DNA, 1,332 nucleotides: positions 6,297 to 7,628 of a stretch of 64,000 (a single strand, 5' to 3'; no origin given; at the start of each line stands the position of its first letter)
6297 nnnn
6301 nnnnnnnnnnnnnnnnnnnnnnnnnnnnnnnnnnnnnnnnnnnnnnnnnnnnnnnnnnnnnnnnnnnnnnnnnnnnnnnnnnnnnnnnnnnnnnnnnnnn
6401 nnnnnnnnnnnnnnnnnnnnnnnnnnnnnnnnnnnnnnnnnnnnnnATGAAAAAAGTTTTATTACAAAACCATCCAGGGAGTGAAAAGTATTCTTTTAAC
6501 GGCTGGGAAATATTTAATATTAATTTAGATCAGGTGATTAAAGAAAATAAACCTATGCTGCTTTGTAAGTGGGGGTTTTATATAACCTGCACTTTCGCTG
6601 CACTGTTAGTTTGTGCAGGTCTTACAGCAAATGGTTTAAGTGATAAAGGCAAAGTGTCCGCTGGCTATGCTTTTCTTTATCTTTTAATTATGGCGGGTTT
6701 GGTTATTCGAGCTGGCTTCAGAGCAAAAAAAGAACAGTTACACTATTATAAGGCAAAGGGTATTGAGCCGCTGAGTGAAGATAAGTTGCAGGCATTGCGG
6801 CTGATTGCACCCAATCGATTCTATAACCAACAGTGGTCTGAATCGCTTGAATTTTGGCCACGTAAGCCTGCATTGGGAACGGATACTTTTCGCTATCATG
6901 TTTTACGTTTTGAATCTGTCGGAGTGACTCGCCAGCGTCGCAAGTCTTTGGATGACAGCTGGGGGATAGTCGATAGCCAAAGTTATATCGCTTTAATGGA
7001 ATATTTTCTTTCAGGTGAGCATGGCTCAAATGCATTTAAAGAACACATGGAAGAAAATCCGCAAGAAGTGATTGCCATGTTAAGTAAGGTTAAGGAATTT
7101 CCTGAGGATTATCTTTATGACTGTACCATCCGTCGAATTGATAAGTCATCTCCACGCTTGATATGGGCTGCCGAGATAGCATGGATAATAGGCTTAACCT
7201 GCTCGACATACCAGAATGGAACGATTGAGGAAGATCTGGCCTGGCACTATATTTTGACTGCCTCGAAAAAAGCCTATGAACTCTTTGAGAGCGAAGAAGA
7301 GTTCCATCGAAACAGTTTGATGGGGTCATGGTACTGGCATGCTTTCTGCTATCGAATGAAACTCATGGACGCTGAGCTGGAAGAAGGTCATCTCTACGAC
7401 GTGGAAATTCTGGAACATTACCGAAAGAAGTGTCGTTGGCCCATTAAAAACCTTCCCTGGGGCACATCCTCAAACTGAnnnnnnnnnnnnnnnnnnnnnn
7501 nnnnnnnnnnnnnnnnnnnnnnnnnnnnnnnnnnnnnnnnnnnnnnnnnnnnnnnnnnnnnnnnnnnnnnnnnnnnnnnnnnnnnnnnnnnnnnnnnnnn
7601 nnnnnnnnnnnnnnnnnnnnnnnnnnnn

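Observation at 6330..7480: ynjI sits in a visibly AT-rich islet between topB and gdhA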

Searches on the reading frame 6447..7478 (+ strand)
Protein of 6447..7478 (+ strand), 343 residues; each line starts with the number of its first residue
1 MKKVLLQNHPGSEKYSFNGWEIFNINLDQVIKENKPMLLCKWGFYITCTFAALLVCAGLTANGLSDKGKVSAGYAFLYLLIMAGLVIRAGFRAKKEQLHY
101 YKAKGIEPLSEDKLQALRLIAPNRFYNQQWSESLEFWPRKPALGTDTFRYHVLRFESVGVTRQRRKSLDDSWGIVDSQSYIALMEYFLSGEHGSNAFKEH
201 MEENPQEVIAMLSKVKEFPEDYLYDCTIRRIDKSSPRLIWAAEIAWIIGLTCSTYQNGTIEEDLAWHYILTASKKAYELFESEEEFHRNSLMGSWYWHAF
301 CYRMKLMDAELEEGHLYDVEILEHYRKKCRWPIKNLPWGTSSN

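Call 12: search_protein_families(library=pfam, proteins=[window:6447-7478:+], max_evalue=0.1)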
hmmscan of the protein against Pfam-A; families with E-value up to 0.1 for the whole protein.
window:6447-7478:+ (343 aa): 1 family
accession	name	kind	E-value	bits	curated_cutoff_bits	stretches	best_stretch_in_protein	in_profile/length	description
PF06889.16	DUF1266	-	1.4e-19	71.4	27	1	167-338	1-175/175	Protein of unknown function (DUF1266)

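Call 13: search_protein_families(library=padloc, proteins=[window:6447-7478:+], max_evalue=1)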
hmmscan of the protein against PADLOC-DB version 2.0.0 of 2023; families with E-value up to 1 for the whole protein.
window:6447-7478:+ (343 aa): 0 families

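Call 18: find_homologous_proteins(query=window:6447-7478:+, max_evalue=0.00001)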
Query window:6447-7478:+ (343 aa): 8 proteins with E <= 0.00001 among 1650 candidates.
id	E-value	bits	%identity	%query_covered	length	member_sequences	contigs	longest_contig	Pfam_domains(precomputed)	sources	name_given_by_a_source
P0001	1.6e-232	789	98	100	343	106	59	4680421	PF06889.17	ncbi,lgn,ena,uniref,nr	ncbi:DUF1266 domain-containing protein [Escherichia coli]|uniref:DUF1266 domain-containing protein n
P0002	7.5e-165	566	69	100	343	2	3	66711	PF06889.17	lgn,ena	-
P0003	7.0e-159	547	66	100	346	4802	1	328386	PF06889.17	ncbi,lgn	ncbi:TPA: DUF1266 domain-containing protein [Escherichia coli]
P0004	5.5e-157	541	65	100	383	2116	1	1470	PF06889.17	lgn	-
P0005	2.4e-130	453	58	100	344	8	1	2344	PF06889.17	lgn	-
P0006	1.8e-120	420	54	100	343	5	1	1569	PF06889.17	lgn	-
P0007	5.1e-115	403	65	76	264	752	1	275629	PF06889.17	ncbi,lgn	ncbi:hypothetical protein OkiPb00357_01180 [Escherichia coli]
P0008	8.5e-22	96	27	85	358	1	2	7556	PF06889.17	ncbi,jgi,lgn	jgi:hypothetical protein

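Call 19: find_encoding_contigs(protein=P0002, flank=4000, max_places=3)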
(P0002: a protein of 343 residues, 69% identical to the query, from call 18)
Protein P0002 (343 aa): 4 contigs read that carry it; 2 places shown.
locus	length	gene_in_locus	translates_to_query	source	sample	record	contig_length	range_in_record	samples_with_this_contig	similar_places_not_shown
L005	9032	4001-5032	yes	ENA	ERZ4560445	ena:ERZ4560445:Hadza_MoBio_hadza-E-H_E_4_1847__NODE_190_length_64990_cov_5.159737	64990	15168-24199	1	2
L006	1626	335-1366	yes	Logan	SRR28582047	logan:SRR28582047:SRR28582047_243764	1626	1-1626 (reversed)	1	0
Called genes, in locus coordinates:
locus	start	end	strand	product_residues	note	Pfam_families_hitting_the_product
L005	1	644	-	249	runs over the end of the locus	PF01569:PAP2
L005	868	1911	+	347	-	PF00586:AIRS, PF02769:AIRS_C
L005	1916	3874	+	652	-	PF01751:Toprim, PF01131:Topoisom_bac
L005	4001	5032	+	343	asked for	PF06889:DUF1266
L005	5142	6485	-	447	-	PF02812:ELFV_dehydrog_N, PF00208:ELFV_dehydrog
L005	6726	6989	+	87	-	PF07383:DUF1496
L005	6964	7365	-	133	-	PF00293:NUDIX, PF14815:NUDIX_4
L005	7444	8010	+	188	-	PF02627:CMD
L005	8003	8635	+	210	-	PF01066:CDP-OH_P_transf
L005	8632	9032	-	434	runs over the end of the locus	PF00581:Rhodanese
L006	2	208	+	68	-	?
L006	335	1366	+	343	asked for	PF06889:DUF1266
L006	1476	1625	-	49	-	?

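Call 20: find_encoding_contigs(protein=P0005, flank=4000, max_places=3)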
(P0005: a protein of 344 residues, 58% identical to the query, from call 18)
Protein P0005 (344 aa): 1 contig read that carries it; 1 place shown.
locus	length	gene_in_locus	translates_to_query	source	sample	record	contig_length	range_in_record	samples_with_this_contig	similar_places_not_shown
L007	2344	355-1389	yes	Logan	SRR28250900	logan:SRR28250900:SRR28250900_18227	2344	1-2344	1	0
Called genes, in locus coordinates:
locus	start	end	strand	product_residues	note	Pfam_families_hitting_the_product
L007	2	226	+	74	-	?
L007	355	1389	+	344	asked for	PF06889:DUF1266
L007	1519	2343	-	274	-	?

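Call 21: find_encoding_contigs(protein=P0006, flank=4000, max_places=3)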
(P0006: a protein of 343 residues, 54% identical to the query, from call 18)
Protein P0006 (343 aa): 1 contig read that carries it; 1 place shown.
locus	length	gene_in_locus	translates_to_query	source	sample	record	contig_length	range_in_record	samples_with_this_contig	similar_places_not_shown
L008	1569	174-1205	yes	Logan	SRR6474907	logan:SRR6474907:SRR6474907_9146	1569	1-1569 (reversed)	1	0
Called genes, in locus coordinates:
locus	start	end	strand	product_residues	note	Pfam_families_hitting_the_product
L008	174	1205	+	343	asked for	PF06889:DUF1266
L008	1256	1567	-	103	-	?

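Call 22: find_encoding_contigs(protein=P0008, flank=4000, max_places=3)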
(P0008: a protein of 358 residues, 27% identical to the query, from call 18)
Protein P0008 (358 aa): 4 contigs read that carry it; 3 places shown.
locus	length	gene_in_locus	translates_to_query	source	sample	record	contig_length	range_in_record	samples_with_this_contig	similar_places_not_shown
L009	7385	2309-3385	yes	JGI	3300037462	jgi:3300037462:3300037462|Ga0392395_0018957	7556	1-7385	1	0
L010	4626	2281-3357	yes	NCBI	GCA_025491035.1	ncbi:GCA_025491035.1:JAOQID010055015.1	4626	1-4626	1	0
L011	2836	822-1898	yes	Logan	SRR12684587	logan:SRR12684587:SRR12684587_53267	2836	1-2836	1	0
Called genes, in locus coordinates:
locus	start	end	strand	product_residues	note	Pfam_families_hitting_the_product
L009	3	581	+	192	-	?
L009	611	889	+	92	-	-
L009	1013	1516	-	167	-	PF10947:DUF2628 (weak)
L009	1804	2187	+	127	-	-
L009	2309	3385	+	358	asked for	PF06889:DUF1266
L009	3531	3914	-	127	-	-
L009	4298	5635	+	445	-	PF02878:PGM_PMM_I, PF02879:PGM_PMM_II, PF02880:PGM_PMM_III, PF00408:PGM_PMM_IV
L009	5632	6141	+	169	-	PF00583:Acetyltransf_1, PF13673:Acetyltransf_10, PF13508:Acetyltransf_7, PF08445:FR47 (weak)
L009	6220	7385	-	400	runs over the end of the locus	PF07075:NamZ_N, PF20732:NamZ_C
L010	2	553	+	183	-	?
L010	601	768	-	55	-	-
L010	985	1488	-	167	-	PF10947:DUF2628 (weak)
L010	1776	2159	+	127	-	-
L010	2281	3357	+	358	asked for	PF06889:DUF1266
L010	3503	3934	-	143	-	-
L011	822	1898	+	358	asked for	PF06889:DUF1266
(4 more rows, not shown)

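Call 26: find_related_loci(query=A1, collection=genome_contigs, flank=3500)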
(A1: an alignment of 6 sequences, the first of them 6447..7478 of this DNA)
Query A1 (343 aa) in genome_contigs; peptide patterns used: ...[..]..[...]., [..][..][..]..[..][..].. (x = any residue, [..] = any of these).
19 stretches matched a pattern; 3 encode a relative of the query (tblastn E <= 1e-3); 3 distinct loci.
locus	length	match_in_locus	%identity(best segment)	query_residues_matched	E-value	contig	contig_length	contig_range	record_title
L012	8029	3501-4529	70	1-343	3e-174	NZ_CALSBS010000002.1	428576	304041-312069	Pseudocitrobacter vendiensis strain CPO20170097T, whole genome shotgun sequence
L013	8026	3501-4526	66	1-342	3e-164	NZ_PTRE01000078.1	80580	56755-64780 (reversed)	Escherichia sp. MOD1-EC7003 MOD1-EC7003_78_length_80582_cov_110, whole genome shotgun sequence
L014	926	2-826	64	68-342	2e-138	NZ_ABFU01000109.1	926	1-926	Bacillus coahuilensis m4-4 1955101000109, whole genome shotgun sequence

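Call 36: predict_structure(alignment_id=A1)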
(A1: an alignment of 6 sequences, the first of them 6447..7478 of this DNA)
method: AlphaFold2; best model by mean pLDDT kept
length: 343 residues; sequences in the alignment: 6
mean_pLDDT: 62.2   pTM: 0.55
mean pLDDT of the five models: 62.2, 61.6, 60.3, 59.8, 52.2
residues with pLDDT >= 90: 6; 70-90: 142; 50-70: 94; < 50: 101
segments of 3 or more residues with pLDDT < 50: 1-16, 122-163, 302-307, 309-311, 313-343
pLDDT, mean of each block of 10 residues (from residue 1): 34 47 66 71 75 71 68 77 78 69 57 65 43 40 38 30 58 83 87 69 72 65 68 65 79 73 83 82 76 69 45 47 40 35 30
secondary structure, 60 per line:
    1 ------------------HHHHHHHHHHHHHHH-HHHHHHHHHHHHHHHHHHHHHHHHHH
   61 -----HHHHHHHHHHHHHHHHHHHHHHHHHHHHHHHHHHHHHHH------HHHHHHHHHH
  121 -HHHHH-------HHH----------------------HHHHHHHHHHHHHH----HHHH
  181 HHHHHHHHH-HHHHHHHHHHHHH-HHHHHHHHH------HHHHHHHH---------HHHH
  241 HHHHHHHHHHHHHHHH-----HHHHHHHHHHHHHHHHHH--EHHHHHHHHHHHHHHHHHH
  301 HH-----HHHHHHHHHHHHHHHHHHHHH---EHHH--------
elements in order: H19-33 H35-60 H66-104 H111-120 H122-126 H159-172 H177-189 H191-203 H205-213 H220-227 H237-256 H262-279 H283-302 H308-328

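Call 48: search_protein_representatives(alignment_id=A1)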
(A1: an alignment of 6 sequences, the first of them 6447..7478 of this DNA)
Query: 6 sequences, 344 profile positions. Proteins with E-value up to 0.001 (for the whole library): 536; up to 1e-10: 110; up to 1e-30: 51. The best 150 are listed.
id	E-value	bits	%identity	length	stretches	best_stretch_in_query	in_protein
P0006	5.4e-182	621.1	-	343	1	1-342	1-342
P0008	1.4e-126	438.9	-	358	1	5-343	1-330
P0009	8.6e-62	225.8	-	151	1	93-220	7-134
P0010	6.3e-58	213.1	-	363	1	5-342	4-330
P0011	5.6e-55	203.4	-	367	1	3-342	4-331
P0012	2.1e-54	201.5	-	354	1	1-339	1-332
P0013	6.6e-54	199.9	-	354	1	5-341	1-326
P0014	5.3e-53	196.9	-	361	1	1-340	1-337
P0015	2.5e-52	194.7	-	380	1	3-339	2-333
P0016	7.0e-52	193.2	-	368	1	3-340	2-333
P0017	9.8e-51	189.5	-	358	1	5-340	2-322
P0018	1.3e-50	189.0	-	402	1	3-343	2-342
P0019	3.3e-50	187.7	-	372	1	3-341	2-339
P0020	3.7e-50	187.6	-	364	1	41-341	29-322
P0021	8.3e-50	186.4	-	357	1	5-318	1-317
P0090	3.4e-14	69.3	-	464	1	160-304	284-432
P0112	4.2e-11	59.1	-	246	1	165-300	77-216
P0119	1.6e-10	57.2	-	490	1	160-301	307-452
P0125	2.9e-10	56.4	-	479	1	160-302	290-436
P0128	3.5e-10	56.1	-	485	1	158-300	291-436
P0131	4.3e-10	55.8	-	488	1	161-300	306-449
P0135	1.1e-09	54.5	-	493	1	149-310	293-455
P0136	1.2e-09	54.3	-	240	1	144-300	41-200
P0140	1.8e-09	53.7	-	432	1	157-303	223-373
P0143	2.6e-09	53.2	-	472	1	160-298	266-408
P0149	5.3e-09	52.2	-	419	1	157-302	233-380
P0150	5.4e-09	52.2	-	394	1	161-300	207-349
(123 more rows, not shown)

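Call 51: search_protein_families(library=pfam, alignment_id=A2, max_evalue=0.001)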
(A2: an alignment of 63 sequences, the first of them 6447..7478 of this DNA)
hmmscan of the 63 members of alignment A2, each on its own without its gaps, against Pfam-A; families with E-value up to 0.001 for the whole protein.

A. member 1, window:6447-7478:+ (343 aa): 1 family
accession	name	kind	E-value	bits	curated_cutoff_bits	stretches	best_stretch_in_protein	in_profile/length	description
PF06889.16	DUF1266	-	1.4e-19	71.4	27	1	167-338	1-175/175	Protein of unknown function (DUF1266)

B. families by the number of members that match (of 63 scanned): 1 family
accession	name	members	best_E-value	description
PF06889.16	DUF1266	62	6.5e-30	Protein of unknown function (DUF1266)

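Call 52: find_encoding_contigs(protein=P0010, flank=5000, max_places=3)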
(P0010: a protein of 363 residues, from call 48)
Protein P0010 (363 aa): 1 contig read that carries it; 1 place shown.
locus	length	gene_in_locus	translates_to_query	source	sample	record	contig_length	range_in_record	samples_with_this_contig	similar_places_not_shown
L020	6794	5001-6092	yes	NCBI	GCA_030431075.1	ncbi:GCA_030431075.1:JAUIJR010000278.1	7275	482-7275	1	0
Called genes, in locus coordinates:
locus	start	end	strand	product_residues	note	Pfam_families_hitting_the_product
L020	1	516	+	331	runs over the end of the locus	?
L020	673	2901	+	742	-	PF10502:Peptidase_S26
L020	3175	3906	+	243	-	-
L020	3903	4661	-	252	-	PF05117:DUF695, PF06877:RraB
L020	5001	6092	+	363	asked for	PF06889:DUF1266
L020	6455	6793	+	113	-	?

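Call 53: find_encoding_contigs(protein=P0012, flank=5000, max_places=3)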
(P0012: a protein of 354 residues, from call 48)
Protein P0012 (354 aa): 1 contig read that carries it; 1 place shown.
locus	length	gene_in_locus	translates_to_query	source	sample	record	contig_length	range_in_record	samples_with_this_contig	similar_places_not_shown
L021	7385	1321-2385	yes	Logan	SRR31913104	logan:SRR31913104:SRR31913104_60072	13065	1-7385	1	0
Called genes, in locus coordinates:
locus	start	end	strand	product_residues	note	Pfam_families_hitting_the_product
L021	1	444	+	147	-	?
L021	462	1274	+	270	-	PF03372:Exo_endo_phos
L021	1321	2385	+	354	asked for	PF06889:DUF1266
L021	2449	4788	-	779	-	PF07715:Plug, PF00593:TonB_dep_Rec_b-barrel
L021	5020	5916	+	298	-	PF00892:EamA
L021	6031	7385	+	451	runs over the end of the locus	PF03486:HI0933_like (faint), PF07992:Pyr_redox_2, PF12831:FAD_oxidored (weak), PF13738:Pyr_redox_3, PF13434:Lys_Orn_oxgnase (faint), PF00070:Pyr_redox, PF02852:Pyr_redox_dim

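Call 54: find_encoding_contigs(protein=P0018, flank=5000, max_places=3)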
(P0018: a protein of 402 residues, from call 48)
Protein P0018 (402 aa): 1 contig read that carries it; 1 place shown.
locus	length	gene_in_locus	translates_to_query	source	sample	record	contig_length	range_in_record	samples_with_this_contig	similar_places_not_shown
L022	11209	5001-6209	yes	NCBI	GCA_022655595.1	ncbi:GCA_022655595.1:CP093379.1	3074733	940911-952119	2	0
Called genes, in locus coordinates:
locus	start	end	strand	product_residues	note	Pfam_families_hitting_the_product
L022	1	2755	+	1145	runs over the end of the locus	PF20693:YobI-ATPase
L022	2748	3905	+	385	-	-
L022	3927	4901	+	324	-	-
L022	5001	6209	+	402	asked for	PF06889:DUF1266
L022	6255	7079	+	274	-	-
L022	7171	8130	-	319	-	PF08238:Sel1 (faint)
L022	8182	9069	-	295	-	-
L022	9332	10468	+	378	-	-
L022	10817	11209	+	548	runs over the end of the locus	PF02690:Na_Pi_cotrans, PF01895:PhoU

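Call 60: predict_structure(alignment_id=A2)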
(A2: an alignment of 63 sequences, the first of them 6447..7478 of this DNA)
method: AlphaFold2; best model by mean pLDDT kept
length: 343 residues; sequences in the alignment: 63
mean_pLDDT: 91.9   pTM: 0.89
mean pLDDT of the five models: 91.9, 91.9, 91.7, 90.9, 89.4
residues with pLDDT >= 90: 244; 70-90: 94; 50-70: 1; < 50: 4
segments of 3 or more residues with pLDDT < 50: none
pLDDT, mean of each block of 10 residues (from residue 1): 79 90 88 86 89 87 84 90 92 96 95 97 97 94 91 91 95 97 96 93 95 90 89 86 98 97 98 96 97 94 86 95 98 92 50
secondary structure, 60 per line:
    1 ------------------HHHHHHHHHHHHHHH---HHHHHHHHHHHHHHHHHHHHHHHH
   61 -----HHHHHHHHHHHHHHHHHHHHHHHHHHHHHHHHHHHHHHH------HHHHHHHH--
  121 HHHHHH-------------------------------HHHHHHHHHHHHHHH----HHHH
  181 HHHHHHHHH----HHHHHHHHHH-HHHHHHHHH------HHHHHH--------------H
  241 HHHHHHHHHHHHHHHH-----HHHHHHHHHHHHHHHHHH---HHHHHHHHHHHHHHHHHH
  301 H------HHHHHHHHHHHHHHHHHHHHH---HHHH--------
elements in order: H19-33 H37-60 H66-104 H111-118 H121-126 H158-172 H177-189 H194-203 H205-213 H220-225 H240-256 H262-279 H283-301 H308-328 H332-335

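Call 64: search_dna_similar(query=window:6447-7478:+, collection=plasmids, mode=protein, max_rows=12, max_evalue=0.001)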
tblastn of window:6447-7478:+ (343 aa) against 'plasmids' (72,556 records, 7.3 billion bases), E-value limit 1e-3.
Records with a match: 1; places in all: 1; records where one place covers at least 80% of the query: 1.
Best place of each record, by identity: 60-80% 1.
By first word of the organism name: Escherichia 1.
By predicted mobility (MOB-suite, as given by PLSDB): non-mobilizable 1.
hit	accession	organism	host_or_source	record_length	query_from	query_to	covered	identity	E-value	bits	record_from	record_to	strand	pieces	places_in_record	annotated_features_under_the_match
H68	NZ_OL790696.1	Escherichia coli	-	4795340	1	342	100%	65.8%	6e-156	490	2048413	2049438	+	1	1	none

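Call 65: search_dna_similar(query=window:6447-7478:+, collection=phages, mode=protein, max_rows=12, max_evalue=0.001)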
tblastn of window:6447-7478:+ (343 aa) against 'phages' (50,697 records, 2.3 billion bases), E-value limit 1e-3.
Records with a match: 1; places in all: 1; records where one place covers at least 80% of the query: 0.
Best place of each record, by identity: 60-80% 1.
By first word of the organism name: Escherichia 1.
By host as written in the record: Escherichia coli O111 1.
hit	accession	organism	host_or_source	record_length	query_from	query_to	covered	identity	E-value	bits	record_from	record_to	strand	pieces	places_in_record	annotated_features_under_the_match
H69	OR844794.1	Escherichia phage ECO111 5-P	Escherichia coli O111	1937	167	246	23%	61.3%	2e-24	109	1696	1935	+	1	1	record has no annotation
